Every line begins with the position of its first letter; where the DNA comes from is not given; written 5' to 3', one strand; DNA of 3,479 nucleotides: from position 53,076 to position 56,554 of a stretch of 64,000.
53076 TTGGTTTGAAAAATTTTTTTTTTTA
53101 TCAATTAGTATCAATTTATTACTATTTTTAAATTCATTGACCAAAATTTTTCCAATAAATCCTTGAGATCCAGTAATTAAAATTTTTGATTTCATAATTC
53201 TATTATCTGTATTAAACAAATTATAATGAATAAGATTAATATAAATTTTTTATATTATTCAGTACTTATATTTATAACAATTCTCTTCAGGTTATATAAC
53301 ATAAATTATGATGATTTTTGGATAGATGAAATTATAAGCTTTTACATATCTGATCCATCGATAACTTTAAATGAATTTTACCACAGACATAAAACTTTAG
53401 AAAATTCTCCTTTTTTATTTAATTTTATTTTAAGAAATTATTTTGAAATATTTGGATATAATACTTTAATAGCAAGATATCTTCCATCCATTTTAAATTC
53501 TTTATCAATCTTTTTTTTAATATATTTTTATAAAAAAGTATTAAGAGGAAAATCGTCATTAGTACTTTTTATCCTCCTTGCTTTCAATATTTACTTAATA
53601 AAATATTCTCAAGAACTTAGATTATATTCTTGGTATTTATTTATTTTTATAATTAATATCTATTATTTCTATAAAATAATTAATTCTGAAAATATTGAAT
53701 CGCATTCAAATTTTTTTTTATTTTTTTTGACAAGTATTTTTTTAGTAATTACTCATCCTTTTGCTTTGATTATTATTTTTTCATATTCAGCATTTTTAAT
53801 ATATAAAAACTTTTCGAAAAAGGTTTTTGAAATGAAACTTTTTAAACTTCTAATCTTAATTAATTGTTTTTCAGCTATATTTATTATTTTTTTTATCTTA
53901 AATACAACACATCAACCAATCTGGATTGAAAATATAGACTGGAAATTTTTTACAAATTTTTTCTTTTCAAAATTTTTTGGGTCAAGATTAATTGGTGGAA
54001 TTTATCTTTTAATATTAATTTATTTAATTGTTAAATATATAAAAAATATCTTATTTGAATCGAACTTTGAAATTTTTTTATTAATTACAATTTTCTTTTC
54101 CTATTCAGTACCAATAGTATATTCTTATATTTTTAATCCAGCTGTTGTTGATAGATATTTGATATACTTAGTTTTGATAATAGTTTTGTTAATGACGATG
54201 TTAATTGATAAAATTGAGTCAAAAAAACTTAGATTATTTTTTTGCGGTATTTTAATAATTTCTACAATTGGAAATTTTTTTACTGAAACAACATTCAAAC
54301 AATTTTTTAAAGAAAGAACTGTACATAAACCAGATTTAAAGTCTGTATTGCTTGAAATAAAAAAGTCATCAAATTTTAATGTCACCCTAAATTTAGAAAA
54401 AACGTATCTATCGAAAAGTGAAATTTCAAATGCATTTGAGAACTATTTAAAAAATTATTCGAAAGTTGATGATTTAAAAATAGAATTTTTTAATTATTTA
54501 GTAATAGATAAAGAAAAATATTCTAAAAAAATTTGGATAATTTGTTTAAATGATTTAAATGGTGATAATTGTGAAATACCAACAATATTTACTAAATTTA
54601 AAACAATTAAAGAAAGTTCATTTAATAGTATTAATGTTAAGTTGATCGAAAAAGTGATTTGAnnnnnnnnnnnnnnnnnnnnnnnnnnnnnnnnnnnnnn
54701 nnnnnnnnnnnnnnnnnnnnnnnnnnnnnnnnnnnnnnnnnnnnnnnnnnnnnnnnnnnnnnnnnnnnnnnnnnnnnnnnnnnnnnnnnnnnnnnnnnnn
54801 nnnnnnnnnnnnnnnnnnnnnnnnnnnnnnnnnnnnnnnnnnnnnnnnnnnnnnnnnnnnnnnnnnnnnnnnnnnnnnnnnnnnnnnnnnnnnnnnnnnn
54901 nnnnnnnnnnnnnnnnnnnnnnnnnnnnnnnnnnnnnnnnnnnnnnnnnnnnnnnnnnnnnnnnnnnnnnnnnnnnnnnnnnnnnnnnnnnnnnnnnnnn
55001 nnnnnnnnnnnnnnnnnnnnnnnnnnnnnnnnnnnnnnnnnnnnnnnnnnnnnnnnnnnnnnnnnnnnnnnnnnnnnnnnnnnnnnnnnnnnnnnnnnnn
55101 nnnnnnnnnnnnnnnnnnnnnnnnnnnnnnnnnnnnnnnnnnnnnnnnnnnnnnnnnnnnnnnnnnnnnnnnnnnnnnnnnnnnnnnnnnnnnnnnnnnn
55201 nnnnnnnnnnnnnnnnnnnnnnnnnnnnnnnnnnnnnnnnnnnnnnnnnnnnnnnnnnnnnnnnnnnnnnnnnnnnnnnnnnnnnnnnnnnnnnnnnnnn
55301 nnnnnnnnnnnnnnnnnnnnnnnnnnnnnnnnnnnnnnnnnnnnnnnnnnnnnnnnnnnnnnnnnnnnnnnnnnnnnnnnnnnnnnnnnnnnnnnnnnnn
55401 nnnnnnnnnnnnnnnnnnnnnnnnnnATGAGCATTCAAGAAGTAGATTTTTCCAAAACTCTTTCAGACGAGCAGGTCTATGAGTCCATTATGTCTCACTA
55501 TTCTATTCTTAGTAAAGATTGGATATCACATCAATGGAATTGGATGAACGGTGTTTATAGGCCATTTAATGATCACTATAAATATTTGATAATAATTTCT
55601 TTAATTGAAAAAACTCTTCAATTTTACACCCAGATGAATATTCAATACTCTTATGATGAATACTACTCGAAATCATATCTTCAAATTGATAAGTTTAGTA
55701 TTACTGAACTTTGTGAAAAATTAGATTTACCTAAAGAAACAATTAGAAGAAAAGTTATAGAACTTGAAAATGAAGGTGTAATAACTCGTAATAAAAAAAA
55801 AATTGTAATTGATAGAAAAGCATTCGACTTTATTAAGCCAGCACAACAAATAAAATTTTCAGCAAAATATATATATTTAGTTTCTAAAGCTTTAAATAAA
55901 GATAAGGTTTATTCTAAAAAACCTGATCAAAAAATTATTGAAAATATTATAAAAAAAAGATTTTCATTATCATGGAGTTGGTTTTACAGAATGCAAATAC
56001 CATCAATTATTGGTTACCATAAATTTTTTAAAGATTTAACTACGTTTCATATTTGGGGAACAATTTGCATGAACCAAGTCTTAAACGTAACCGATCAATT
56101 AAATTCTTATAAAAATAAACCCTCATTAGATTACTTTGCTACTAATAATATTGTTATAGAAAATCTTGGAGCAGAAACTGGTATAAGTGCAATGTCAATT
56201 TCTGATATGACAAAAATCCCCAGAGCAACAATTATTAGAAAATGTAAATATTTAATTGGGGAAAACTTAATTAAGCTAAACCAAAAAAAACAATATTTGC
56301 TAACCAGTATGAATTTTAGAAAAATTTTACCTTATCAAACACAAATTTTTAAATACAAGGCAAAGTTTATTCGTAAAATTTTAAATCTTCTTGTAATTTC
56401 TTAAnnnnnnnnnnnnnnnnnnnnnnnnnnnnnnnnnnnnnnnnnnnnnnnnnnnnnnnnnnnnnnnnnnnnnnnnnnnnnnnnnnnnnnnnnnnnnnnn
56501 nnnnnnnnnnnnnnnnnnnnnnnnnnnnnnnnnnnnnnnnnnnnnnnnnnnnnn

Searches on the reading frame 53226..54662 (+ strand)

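Call 6: search_protein_families(library=pfam, proteins=[window:53226-54662:+], max_evalue=10)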
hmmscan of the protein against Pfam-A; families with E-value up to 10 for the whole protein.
window:53226-54662:+ (478 aa): 1 family
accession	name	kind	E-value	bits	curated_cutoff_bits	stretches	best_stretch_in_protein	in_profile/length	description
PF13231.12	PMT_2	-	0.011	16.4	26.1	1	61-212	2-149/160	Dolichyl-phosphate-mannose-protein mannosyltransferase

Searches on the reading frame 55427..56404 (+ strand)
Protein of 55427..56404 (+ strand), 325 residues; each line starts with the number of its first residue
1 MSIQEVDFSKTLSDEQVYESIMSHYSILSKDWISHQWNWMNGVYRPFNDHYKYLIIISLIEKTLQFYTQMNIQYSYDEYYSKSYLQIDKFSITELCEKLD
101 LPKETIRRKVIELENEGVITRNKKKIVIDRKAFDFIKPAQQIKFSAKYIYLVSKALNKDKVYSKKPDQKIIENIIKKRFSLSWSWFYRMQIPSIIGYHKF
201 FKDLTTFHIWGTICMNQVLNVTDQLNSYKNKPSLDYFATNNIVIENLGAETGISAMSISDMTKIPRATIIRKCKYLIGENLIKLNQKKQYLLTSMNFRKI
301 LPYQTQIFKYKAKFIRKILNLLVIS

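Call 6: search_protein_families(library=pfam, proteins=[window:55427-56404:+], max_evalue=10)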
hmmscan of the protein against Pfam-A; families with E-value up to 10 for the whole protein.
window:55427-56404:+ (325 aa): 14 families
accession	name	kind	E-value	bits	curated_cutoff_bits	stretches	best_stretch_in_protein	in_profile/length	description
PF08220.18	HTH_DeoR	-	2.5e-06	27.6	21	1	87-122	12-47/57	DeoR-like helix-turn-helix domain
PF13545.12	HTH_Crp_2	-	4.5e-05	23.8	27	1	90-130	23-64/70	Crp-like helix-turn-helix domain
PF04492.19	Phage_rep_O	-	0.00027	21.9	28.7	2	88-129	48-89/95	Bacteriophage replication protein O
PF08279.18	HTH_11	-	0.00047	20.4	25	1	90-118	16-44/55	HTH domain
PF25213.1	HVO_A0261_N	-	0.00049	20.4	35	1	93-124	28-59/86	HVO_A0261 N-terminal domain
PF01978.25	TrmB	-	0.00065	19.9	25.6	1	90-133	23-62/68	Sugar-specific transcriptional regulator TrmB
PF12802.13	MarR_2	-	0.00066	20.2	27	2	90-121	21-52/61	MarR family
PF13412.12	HTH_24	-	0.0034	17.3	21.9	1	91-120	19-48/48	Winged helix-turn-helix DNA-binding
PF09339.16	HTH_IclR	-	0.0037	17.4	22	1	91-122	20-51/52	IclR helix-turn-helix domain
PF08784.17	RPA_C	-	0.016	16.4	22.6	1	91-119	71-99/106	Replication protein A C terminal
PF10007.15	DUF2250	-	0.072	13.6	24.4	1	96-132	29-65/93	Uncharacterized protein conserved in archaea (DUF2250)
PF00392.27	GntR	-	0.077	13.1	27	1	89-124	23-59/64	Bacterial regulatory proteins, gntR family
PF12728.13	HTH_17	-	0.2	12.4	27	1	91-133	3-43/51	Helix-turn-helix domain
PF01047.28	MarR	-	0.27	11.6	24.6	1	91-124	19-52/59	MarR family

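Call 7: search_protein_families(library=ncbifam, proteins=[window:55427-56404:+], max_evalue=10)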
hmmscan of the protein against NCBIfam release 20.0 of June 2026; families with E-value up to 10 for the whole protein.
window:55427-56404:+ (325 aa): 15 families
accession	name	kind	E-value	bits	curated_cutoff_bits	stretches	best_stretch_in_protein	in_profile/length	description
TIGR01884.1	cas_HTH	subfamily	1.7e-05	24.3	60.2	2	90-125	157-192/202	CRISPR-associated CARF protein Csa3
NF053606.1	Sta1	subfamily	2.2e-05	24.5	80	2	85-125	30-70/100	Sta1 family transcriptional regulator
NF041397.1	TranRegGlpR_Halo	equivalog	0.00027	20.6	300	1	88-122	18-52/253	HTH-type transcriptional regulator GlpR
NF040939.2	trans_reg_lrs14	equivalog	0.00031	20.8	90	2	87-125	33-72/103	Lrs14 family HTH-type transcriptional regulator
NF007720.0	PRK10411.1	equivalog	0.0025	17.2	259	1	90-138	19-68/243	L-fucose operon activator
TIGR02702.1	SufR_cyano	equivalog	0.0091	15.7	178.8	1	86-134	12-61/208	iron-sulfur cluster biosynthesis transcriptional regulator SufR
NF041396.1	TranRegLrp_Halo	equivalog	0.011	15.6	190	1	85-157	15-86/149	HTH-type transcriptional regulator Lrp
NF041395.1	TranRegLrpA1_Halo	equivalog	0.015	15.3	250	1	89-120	19-50/142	HTH-type transcriptional regulator LrpA1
NF053660.1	ORF80_fam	equivalog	0.022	14.6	95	1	91-126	18-53/70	ORF80 family leucine zipper DNA-binding protein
NF033789.1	repress_SdpR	subfamily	0.03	14.2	100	1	250-297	19-66/79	autorepressor SdpR family transcription factor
NF040646.1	HPT_Archaea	equivalog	0.052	13.1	200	1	242-290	58-101/184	hypoxanthine/guanine phosphoribosyltransferase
NF040890.1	trans_reg_YgbI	equivalog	0.057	12.9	400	1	90-120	20-50/253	DNA-binding transcriptional repressor YgbI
TIGR02018.2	his_ut_repres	equivalog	0.14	11.5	220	1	93-124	27-58/226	histidine utilization transcriptional repressor HutC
NF045644.1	TransRegBhcR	equivalog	0.22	10.8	350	0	88-125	39-76/267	HTH-type transcriptional regulator BhcR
NF053814.1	teico_TcaR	equivalog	0.24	11.5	170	1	242-291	42-91/151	MarR family transcriptional regulator TcaR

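Call 48: search_protein_families(library=padloc, proteins=[window:55427-56404:+], max_evalue=0.1)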
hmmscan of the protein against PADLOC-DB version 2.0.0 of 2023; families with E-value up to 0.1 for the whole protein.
window:55427-56404:+ (325 aa): 13 families
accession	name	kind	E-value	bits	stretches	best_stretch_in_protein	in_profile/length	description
PDLC01858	CARF3--CARF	-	2.6e-09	35.3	2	87-128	155-196/204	-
PDLC01848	CARF3--CARF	-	1.7e-07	29.1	2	90-125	150-184/197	-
PDLC01860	CARF3--CARF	-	6.9e-07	27.6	1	88-124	156-192/210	-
PDLC01434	CasR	-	1.1e-06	26.6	1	69-124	121-176/191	"CAS-I,CAS-II,CAS-III,CAS-IV,CAS-V,CAS-VI; associated_signaling"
PDLC01852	CARF3--CARF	-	2.8e-06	25.4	1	64-124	129-192/208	-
PDLC01268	CasR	-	4.8e-06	24.6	1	83-127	131-175/179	"CAS-I,CAS-II,CAS-III,CAS-IV,CAS-V,CAS-VI; associated_signaling"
PDLC01044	Csa3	-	1.3e-05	23.2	1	89-127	149-185/194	Type I-A associated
PDLC01438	Csa3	-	5.7e-05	21.3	1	88-164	158-238/305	"CAS-I,CAS-II,CAS-III,CAS-IV,CAS-V,CAS-VI; associated_signaling"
PDLC01879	CARF3--CARF_TM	-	0.00039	18.1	1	72-125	152-206/222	-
PDLC03963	SoFic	-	0.0011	16.4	1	73-136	296-358/361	-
PDLC01850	CARF3--CARF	-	0.014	13.3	1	86-125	156-195/209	-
PDLC01853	CARF3--CARF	-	0.022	12.4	1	89-125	154-190/209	-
PDLC04133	mad1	-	0.035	12.4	0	90-108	6-24/60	mads_1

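Call 60: find_related_loci(query=window:55427-56401:+, collection=genome_contigs, flank=2500)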
Query window:55427-56401:+ (325 aa) in genome_contigs; peptide patterns used: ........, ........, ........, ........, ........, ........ (x = any residue, [..] = any of these).
145 stretches matched a pattern; 24 encode a relative of the query (tblastn E <= 1e-3); 24 distinct loci.
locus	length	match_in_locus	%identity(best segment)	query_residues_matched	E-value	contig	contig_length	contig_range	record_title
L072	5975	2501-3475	92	1-325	0e+0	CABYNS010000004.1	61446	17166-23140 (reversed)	MAG: uncultured Pelagibacteraceae bacterium isolate AG-894-K14 genome assembly, contig: AG-894-K14_NODE_4, whole genome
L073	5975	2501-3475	89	1-325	0e+0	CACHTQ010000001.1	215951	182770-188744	uncultured Pelagibacteraceae bacterium isolate AG-912-F07 genome assembly, contig: AG-912-F07_NODE_1, whole genome shotg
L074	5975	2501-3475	87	1-325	0e+0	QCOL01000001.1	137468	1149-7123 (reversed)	Pelagibacteraceae bacterium AG-430-P08 Ga0172176_101, whole genome shotgun sequence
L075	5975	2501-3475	93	1-325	0e+0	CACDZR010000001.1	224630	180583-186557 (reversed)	uncultured Pelagibacteraceae bacterium isolate AG-390-I17 genome assembly, contig: AG-390-I17_NODE_1, whole genome shotg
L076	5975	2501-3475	86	1-325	0e+0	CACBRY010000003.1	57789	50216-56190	uncultured Pelagibacteraceae bacterium isolate AG-900-B23 genome assembly, contig: AG-900-B23_NODE_3, whole genome shotg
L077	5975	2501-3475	86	1-325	0e+0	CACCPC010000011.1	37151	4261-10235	uncultured Pelagibacteraceae bacterium isolate AG-901-J10 genome assembly, contig: AG-901-J10_NODE_11, whole genome shot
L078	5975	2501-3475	90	1-325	0e+0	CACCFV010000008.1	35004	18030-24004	uncultured Pelagibacteraceae bacterium isolate AG-900-N22 genome assembly, contig: AG-900-N22_NODE_8, whole genome shotg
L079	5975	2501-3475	86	1-325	0e+0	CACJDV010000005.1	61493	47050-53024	uncultured Pelagibacteraceae bacterium isolate AG-447-B22 genome assembly, contig: AG-447-B22_NODE_5, whole genome shotg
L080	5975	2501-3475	86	1-325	0e+0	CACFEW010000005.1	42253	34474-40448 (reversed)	uncultured Pelagibacteraceae bacterium isolate AG-908-A06 genome assembly, contig: AG-908-A06_NODE_5, whole genome shotg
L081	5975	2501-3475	86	1-325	0e+0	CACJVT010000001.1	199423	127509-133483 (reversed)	uncultured Pelagibacteraceae bacterium isolate AG-447-P22 genome assembly, contig: AG-447-P22_NODE_1, whole genome shotg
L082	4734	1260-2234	86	1-325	0e+0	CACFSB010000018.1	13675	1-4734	uncultured Pelagibacteraceae bacterium isolate AG-908-O13 genome assembly, contig: AG-908-O13_NODE_18, whole genome shot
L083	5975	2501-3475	85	1-325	0e+0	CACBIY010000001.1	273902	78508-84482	uncultured Pelagibacteraceae bacterium isolate AG-899-J23 genome assembly, contig: AG-899-J23_NODE_1, whole genome shotg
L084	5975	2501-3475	85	1-325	0e+0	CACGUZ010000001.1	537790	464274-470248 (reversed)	uncultured Pelagibacteraceae bacterium isolate AG-426-D09 genome assembly, contig: AG-426-D09_NODE_1, whole genome shotg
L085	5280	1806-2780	85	1-325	0e+0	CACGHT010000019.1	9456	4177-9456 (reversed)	uncultured Pelagibacteraceae bacterium isolate AG-909-P05 genome assembly, contig: AG-909-P05_NODE_19, whole genome shot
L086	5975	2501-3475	85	1-325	0e+0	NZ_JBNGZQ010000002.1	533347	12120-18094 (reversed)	MAG: Candidatus Pelagibacter sp. isolate HIMB2226 HIMB2226-00000000002, whole genome shotgun sequence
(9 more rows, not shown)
